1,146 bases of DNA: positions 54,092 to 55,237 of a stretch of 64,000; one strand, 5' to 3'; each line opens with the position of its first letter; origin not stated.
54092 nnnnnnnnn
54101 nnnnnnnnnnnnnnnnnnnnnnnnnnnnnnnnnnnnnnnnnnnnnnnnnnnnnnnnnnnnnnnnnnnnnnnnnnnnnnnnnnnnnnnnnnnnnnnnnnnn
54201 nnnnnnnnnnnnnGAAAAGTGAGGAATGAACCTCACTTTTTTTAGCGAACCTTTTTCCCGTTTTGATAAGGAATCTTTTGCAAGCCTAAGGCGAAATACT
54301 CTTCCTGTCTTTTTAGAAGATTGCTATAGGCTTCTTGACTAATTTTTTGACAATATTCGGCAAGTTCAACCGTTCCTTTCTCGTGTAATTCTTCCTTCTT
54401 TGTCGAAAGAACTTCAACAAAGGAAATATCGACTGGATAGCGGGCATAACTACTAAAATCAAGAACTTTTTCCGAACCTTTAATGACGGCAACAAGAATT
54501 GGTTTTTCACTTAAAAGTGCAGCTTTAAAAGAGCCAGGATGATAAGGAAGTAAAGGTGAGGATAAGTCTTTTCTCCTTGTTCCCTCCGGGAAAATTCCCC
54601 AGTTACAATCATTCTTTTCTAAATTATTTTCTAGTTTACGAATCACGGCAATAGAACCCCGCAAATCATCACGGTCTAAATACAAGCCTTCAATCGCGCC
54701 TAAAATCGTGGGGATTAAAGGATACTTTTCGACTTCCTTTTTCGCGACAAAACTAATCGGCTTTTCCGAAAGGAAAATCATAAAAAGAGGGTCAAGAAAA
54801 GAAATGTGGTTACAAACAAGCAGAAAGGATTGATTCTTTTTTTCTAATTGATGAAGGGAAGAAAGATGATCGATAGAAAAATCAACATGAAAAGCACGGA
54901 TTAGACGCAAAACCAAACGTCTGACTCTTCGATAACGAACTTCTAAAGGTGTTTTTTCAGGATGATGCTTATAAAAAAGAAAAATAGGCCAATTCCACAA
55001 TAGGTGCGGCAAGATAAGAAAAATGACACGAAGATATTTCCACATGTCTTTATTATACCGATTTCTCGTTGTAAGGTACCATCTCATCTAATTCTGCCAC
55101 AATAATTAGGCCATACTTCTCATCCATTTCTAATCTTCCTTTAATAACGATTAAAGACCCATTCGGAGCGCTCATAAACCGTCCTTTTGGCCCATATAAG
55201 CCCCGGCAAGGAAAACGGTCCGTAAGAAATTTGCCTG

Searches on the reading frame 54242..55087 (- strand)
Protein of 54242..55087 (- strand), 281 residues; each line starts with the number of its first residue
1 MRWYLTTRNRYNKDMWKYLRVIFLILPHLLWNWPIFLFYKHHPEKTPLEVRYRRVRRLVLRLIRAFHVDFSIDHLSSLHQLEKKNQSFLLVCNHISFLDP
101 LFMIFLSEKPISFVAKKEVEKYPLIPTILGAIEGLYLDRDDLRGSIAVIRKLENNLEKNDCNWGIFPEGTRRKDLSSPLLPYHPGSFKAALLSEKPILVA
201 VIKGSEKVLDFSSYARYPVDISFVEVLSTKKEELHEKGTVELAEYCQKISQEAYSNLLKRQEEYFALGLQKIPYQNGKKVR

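Call 40: search_protein_families(library=pfam, proteins=[window:54242-55087:-], max_evalue=0.1)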
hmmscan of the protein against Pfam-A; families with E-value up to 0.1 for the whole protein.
window:54242-55087:- (281 aa): 1 family
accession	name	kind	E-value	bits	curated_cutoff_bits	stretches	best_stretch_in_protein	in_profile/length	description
PF01553.26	Acyltransferase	-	1.1e-18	67.8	23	1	84-201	12-130/132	Acyltransferase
